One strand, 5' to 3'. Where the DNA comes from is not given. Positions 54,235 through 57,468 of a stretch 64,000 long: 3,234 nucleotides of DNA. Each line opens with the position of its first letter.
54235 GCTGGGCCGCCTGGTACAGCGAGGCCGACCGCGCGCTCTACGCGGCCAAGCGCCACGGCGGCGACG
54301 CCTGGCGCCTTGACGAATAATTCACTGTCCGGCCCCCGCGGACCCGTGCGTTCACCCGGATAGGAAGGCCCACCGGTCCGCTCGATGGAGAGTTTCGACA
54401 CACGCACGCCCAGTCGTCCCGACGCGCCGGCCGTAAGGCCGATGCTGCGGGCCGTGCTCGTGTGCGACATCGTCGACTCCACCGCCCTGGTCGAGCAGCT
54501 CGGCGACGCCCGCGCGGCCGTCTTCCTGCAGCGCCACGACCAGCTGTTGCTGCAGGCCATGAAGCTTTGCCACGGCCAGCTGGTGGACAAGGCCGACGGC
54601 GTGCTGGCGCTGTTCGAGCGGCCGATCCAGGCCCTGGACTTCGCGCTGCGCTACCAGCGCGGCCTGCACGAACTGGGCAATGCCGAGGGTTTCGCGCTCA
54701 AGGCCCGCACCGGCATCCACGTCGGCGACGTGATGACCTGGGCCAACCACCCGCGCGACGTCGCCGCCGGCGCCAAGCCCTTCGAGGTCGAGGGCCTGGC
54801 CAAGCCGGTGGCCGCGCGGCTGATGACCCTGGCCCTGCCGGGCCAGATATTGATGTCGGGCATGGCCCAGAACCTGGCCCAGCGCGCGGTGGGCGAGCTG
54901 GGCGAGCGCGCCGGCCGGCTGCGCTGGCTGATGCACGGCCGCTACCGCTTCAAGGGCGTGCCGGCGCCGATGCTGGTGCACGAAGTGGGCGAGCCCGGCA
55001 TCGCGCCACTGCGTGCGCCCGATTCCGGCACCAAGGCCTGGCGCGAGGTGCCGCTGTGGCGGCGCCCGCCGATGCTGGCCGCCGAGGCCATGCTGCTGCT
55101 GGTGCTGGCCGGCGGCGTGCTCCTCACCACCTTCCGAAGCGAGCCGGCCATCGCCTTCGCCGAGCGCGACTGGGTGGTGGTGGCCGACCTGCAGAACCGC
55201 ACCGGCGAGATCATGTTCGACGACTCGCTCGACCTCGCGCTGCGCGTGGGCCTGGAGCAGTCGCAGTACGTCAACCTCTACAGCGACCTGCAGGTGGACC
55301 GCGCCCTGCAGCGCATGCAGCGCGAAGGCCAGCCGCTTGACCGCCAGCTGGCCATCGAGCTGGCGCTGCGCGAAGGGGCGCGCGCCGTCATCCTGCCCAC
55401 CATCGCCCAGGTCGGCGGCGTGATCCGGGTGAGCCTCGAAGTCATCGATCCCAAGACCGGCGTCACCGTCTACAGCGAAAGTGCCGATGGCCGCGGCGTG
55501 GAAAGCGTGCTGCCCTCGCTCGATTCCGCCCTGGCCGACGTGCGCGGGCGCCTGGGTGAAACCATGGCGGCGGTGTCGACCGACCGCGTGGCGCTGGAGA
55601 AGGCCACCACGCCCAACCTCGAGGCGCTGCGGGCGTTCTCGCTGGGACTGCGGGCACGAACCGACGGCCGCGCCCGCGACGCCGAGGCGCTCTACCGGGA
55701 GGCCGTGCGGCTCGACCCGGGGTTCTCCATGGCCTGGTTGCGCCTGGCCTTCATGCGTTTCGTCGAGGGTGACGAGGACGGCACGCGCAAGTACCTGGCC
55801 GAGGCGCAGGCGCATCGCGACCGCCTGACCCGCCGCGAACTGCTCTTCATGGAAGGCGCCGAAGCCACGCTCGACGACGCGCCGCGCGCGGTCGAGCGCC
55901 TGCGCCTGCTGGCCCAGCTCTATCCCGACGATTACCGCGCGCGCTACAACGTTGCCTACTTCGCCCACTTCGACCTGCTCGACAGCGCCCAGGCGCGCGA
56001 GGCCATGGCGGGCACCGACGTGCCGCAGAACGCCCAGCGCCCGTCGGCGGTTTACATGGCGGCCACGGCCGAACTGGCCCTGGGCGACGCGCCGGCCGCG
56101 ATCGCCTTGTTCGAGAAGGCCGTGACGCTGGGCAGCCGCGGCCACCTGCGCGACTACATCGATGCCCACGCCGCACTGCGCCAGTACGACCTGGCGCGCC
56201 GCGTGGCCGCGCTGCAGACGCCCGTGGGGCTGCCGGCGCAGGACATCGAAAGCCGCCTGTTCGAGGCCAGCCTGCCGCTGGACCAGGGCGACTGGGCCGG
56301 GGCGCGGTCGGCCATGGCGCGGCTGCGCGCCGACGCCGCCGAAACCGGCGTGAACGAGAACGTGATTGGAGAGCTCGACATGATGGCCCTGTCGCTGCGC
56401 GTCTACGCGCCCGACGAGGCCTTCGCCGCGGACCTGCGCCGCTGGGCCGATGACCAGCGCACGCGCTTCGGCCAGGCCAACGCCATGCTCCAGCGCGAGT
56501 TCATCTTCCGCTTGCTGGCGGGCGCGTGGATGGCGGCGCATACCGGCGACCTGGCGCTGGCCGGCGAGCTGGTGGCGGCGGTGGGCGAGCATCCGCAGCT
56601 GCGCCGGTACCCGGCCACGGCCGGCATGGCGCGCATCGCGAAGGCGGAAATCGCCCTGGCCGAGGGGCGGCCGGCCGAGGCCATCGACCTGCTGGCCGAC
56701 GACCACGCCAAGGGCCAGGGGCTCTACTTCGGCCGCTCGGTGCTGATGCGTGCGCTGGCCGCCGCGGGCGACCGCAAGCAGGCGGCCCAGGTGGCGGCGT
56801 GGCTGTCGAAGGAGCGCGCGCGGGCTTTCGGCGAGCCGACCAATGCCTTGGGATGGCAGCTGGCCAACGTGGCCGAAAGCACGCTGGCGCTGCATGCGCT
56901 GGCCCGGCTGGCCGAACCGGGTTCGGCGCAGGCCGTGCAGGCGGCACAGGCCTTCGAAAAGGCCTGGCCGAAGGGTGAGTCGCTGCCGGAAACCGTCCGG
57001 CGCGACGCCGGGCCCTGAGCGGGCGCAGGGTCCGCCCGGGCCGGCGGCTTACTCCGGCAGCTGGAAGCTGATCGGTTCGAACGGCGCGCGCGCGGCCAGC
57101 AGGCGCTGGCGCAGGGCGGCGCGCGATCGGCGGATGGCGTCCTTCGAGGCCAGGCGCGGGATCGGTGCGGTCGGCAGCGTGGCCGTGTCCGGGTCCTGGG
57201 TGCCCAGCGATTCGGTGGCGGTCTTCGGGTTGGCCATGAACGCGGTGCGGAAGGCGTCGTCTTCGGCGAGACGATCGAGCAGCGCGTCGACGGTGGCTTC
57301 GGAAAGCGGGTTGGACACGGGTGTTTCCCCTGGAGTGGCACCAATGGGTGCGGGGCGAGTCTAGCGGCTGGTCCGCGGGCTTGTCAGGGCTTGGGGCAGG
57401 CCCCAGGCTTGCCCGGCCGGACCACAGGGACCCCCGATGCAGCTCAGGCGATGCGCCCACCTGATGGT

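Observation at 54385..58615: Cyclase + NHLP-like peptide + stand-alone SagB-type dehydrogenase: an uncharacterised RiPP-like three-gene system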

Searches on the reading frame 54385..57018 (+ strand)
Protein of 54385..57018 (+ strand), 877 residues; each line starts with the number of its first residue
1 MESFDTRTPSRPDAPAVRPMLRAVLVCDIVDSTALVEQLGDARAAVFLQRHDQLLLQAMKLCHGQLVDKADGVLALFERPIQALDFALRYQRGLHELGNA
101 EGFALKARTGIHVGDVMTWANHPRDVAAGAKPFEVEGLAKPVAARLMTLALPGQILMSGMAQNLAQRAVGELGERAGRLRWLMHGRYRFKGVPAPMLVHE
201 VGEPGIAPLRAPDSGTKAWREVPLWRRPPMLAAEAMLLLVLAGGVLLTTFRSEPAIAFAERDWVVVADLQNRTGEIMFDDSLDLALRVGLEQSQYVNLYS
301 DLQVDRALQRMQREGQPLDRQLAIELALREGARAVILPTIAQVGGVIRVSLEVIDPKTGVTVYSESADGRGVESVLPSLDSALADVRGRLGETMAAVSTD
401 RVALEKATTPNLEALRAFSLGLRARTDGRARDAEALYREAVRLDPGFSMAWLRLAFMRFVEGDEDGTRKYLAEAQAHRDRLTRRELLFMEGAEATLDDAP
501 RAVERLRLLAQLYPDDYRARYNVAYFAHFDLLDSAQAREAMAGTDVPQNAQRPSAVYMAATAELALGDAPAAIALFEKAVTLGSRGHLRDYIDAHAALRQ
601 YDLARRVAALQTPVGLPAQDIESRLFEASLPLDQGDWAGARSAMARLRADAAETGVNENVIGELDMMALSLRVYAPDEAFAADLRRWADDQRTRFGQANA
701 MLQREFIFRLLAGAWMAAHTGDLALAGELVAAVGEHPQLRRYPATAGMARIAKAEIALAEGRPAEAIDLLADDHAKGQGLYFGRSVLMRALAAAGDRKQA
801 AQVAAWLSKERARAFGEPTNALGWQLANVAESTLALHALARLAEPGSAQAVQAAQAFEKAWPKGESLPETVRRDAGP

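Call 8: search_protein_families(library=ncbifam, proteins=[window:54385-57018:+], max_evalue=0.01)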
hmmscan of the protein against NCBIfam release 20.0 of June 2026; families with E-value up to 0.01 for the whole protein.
window:54385-57018:+ (877 aa): 3 families
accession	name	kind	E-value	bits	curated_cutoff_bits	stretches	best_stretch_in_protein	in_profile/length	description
TIGR04510.1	mod_pep_cyc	subfamily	2.2e-249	830.2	400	1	19-835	3-813/814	putative peptide modification system cyclase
NF058673.1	LipAdnlyCyLipJMY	equivalog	2.9e-12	46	800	1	11-168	286-425/449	bifunctional lipase/adenylate cyclase LipJ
TIGR02521.1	type_IV_pilW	equivalog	0.01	15.4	154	0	420-504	141-224/234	type IV pilus biogenesis/stability protein PilW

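Call 9: search_protein_families(library=pfam, proteins=[window:54385-57018:+], max_evalue=0.01)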
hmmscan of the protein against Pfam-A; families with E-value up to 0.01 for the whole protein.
window:54385-57018:+ (877 aa): 3 families
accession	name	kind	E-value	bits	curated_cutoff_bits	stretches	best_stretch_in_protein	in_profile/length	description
PF24575.1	TPR_Slam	-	0.00011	23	35.2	1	413-462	46-95/104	Surface lipoprotein assembly modifier, N-terminal TPR repeats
PF13431.12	TPR_17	-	0.0012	19.4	24.4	0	436-457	1-22/34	Tetratricopeptide repeat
PF13428.12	TPR_14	-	0.0014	19.5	23.5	0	420-455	7-42/44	Tetratricopeptide repeat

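Call 21: search_solved_structures(query=window:54385-57018:+, max_evalue=0.001)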
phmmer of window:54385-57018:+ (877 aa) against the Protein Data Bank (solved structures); distinct sequences matched with E-value up to 0.001: 22.
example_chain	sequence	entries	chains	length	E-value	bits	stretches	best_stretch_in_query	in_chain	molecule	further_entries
4wp3_A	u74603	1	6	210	1.4e-10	43.4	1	7-118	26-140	Ma1120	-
9qhb_A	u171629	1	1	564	1.4e-09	40.2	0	419-622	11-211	Engineered tetratricopeptide repeat protein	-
4wp8_A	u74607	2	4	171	1.3e-08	37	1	23-118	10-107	Ma1120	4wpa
4wp9_A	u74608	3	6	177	1.3e-08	37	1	23-118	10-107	Ma1120 | Cyclase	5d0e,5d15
5d0g_A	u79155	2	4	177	1.6e-08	36.6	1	23-116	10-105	Cyclase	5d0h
1ybt_A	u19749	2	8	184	6e-08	34.7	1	18-187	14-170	hydrolase, alpha/beta hydrolase fold family | lipJ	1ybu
8bu0_A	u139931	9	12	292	1.6e-06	30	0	424-523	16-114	Consensus tetratricopeptide repeat protein | Crystal structure of an 8-repeat consensus TPR superhelix with Zinc. | Monomer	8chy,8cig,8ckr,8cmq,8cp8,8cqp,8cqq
9qhc_A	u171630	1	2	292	2.4e-05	26.1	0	418-585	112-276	Engineered tetratricopeptide repeat protein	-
1w3b_A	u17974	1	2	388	2.9e-05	25.8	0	410-460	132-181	UDP-N-ACETYLGLUCOSAMINE--PEPTIDE N-ACETYLGLUCOSAMINYLTRANSFERASE 110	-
6eou_A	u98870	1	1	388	3.2e-05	25.7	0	410-459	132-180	UDP-N-acetylglucosamine--peptide N-acetylglucosaminyltransferase 110 kDa subunit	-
6vfj_B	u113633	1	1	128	0.00011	23.9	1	382-473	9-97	I53_dn5B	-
8ur5_A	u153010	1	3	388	0.00035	22.3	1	372-473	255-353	Trimer head HA,Hemagglutinin HA1 chain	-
7yeh_B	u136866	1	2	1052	0.00038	22.1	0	410-459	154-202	UDP-N-acetylglucosamine--peptide N-acetylglucosaminyltransferase 110 kDa subunit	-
7yea_A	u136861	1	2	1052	0.00038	22.1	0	410-459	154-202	UDP-N-acetylglucosamine--peptide N-acetylglucosaminyltransferase 110 kDa subunit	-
6vfh_A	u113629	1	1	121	0.00039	22.1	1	382-474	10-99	T33_dn10A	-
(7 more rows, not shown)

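Call 87: search_protein_families(library=padloc, proteins=[window:54385-57018:+], max_evalue=0.001)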
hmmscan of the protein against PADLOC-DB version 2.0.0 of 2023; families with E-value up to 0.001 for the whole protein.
window:54385-57018:+ (877 aa): 0 families

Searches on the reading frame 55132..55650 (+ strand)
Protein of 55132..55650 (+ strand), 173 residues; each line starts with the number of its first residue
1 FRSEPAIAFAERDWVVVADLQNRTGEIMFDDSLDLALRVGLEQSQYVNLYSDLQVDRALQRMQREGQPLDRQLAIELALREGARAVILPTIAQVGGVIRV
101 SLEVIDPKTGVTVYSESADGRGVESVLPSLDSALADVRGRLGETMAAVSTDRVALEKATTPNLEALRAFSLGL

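Call 62: search_protein_families(library=pfam, proteins=[window:55132-55650:+], max_evalue=1)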
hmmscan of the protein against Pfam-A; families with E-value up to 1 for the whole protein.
window:55132-55650:+ (173 aa): 1 family
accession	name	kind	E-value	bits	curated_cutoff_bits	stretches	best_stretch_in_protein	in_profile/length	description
PF13036.11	LpoB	-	0.0023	18.3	22.3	1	12-117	29-144/147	Peptidoglycan-synthase activator LpoB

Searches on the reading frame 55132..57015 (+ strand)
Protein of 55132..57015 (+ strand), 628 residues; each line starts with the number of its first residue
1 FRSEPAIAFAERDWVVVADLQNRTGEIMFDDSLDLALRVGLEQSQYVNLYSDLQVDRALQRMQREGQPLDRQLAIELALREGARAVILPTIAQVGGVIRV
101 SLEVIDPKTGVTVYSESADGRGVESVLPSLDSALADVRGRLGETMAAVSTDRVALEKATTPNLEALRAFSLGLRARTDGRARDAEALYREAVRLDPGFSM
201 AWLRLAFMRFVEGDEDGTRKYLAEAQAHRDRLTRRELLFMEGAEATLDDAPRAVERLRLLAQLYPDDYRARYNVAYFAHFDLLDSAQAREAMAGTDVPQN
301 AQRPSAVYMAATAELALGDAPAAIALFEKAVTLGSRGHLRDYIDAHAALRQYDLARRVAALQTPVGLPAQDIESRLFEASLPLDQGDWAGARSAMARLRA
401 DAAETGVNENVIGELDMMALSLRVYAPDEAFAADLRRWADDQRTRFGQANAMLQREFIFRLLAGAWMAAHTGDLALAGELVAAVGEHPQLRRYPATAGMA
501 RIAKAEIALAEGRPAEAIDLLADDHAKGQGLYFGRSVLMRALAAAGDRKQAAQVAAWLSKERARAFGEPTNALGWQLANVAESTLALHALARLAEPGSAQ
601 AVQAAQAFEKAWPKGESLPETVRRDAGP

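Call 62: search_protein_families(library=pfam, proteins=[window:55132-57015:+], max_evalue=1)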
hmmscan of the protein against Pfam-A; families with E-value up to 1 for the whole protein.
window:55132-57015:+ (628 aa): 12 families
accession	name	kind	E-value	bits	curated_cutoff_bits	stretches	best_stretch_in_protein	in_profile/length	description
PF24575.1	TPR_Slam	-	3.3e-05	24.7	35.2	1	164-213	46-95/104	Surface lipoprotein assembly modifier, N-terminal TPR repeats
PF13431.12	TPR_17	-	0.00053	20.5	24.4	1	187-208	1-22/34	Tetratricopeptide repeat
PF13428.12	TPR_14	-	0.0031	18.5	23.5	2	171-206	7-42/44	Tetratricopeptide repeat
PF13181.12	TPR_8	-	0.004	17.6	25.7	0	306-333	3-30/34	Tetratricopeptide repeat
PF13432.12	TPR_16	-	0.011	16.6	32.7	3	171-225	3-57/65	Tetratricopeptide repeat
PF25393.1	LTM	-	0.014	15.8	27.5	1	538-563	6-30/42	LUBAC thetering domain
PF13036.11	LpoB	-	0.035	14.4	22.3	1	12-116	29-143/147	Peptidoglycan-synthase activator LpoB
PF14559.12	TPR_19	-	0.045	14.5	25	1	178-227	4-53/68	Tetratricopeptide repeat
PF07719.23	TPR_2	-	0.23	12.1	27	1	169-197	5-33/34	Tetratricopeptide repeat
PF10938.13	YfdX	-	0.57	10.6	26.6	0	499-523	2-26/149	YfdX protein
PF23300.3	HEAT_Nup120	-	0.62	10.3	29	0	301-332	23-54/170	Nucleoporin Nup120, HEAT repeats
PF00515.34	TPR_1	-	0.96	9.8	27.8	0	183-198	19-34/34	Tetratricopeptide repeat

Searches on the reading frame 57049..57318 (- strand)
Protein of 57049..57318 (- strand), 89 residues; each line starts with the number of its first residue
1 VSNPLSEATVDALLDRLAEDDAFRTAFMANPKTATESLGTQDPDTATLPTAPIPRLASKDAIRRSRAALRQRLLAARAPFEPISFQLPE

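Call 8: search_protein_families(library=ncbifam, proteins=[window:57049-57318:-], max_evalue=0.01)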
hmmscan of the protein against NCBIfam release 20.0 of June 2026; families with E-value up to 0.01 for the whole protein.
window:57049-57318:- (89 aa): 3 families
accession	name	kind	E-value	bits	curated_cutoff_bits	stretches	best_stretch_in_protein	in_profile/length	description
TIGR04509.1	mod_pep_NH_fam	subfamily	5.1e-16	58.5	34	1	4-80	1-78/87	NHLP-related RiPP peptide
NF038399.1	NH_RiPP_Os17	domain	1.6e-05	24.9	40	1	9-39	2-32/63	Os1348 family NHLP clan protein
TIGR03793.1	leader_NHLP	domain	0.00022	21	50.9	1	12-45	8-41/77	NHLP leader peptide family RiPP precursor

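Call 9: search_protein_families(library=pfam, proteins=[window:57049-57318:-], max_evalue=0.01)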
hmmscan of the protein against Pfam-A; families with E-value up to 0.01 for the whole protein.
window:57049-57318:- (89 aa): 0 families

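Call 22: find_homologous_proteins(query=window:57049-57318:-, max_evalue=0.001)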
Query window:57049-57318:- (89 aa): 6 proteins with E <= 0.001 among 20 candidates.
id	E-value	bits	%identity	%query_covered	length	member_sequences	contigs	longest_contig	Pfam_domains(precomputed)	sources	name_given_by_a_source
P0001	7.0e-44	165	94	100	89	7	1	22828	-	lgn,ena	-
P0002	4.2e-36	140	82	100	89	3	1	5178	-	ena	-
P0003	1.8e-29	119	69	100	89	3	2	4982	-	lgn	-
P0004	2.0e-29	119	70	100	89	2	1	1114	-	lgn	-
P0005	3.0e-29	119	69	100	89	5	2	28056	-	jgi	jgi:putative modified peptide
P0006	8.7e-28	114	67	100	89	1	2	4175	-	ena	-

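Call 82: search_solved_structures(query=A5, max_evalue=10, show_alignments=3)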
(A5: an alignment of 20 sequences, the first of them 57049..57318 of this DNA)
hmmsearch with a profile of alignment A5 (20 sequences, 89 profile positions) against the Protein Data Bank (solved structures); distinct sequences matched with E-value up to 10: 25.
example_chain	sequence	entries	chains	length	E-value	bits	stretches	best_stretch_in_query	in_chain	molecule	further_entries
1v29_A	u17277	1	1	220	0.00056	23.3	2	15-40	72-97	nitrile hydratase a chain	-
1ahj_A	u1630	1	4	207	0.001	22.4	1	5-40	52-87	NITRILE HYDRATASE (SUBUNIT ALPHA)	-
2ahj_A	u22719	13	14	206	0.001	22.4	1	5-40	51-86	NITRILE HYDRATASE | Nitrile hydratase subunit alpha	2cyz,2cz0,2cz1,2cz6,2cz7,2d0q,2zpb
2qdy_A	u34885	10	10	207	0.001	22.4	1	5-40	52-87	Nitrile hydratase subunit alpha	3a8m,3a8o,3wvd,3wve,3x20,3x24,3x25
3a8g_A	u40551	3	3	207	0.0011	22.4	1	5-40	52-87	Nitrile hydratase subunit alpha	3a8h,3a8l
2zcf_A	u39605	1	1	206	0.0011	22.3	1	5-40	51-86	Nitrile hydratase subunit alpha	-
6lk7_A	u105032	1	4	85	0.009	19.4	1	1-56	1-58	Nitrile hydratase, alpha chain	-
7qom_A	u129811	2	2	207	0.034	17.5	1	22-45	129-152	Nitrile hydratase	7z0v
7qop_A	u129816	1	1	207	0.034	17.5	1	22-45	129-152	Nitrile hydratase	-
2dpp_A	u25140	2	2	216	0.036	17.5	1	22-45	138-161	Nitrile hydratase alpha subunit | Nitrile hydratase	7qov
3hht_A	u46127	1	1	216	0.037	17.5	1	22-45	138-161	Nitrile hydratase alpha subunit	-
7qoy_A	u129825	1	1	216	0.037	17.4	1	22-45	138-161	Nitrile hydratase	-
7qou_A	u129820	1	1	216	0.039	17.4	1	22-45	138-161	Nitrile hydratase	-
8tb1_A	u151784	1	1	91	0.066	16.6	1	2-44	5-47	NHLP leader peptide family natural product, tumor homing peptide 1 (TH1) substrate chimera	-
9ch7_B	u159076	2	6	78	0.54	13.7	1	10-56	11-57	Extradiol ring-cleavage dioxygenase LigAB LigA subunit domain-containing protein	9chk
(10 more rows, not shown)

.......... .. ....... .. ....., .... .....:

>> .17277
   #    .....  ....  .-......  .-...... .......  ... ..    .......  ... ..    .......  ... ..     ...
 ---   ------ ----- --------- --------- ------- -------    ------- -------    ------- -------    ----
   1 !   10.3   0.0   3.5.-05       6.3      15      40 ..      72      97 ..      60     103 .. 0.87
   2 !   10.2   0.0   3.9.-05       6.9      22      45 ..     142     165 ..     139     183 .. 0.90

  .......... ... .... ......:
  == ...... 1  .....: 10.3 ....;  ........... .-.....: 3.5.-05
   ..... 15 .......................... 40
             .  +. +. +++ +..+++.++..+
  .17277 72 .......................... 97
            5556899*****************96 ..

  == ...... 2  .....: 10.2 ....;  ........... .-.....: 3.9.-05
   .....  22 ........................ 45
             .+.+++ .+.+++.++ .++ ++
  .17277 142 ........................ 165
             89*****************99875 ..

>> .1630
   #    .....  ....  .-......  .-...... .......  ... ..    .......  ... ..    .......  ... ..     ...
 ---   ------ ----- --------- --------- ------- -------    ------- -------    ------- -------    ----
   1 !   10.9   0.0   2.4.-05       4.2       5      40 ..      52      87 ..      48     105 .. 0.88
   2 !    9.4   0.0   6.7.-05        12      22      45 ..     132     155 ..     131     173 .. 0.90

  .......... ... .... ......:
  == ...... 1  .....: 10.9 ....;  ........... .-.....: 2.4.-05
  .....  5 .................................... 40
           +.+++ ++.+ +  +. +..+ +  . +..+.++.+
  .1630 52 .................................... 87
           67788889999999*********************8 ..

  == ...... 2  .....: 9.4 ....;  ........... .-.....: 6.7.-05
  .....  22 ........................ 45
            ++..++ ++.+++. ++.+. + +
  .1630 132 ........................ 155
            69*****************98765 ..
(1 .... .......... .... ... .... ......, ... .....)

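Call 87: search_protein_families(library=padloc, proteins=[window:57049-57318:-], max_evalue=0.001)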
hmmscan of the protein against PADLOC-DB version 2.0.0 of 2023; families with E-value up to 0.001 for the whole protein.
window:57049-57318:- (89 aa): 0 families
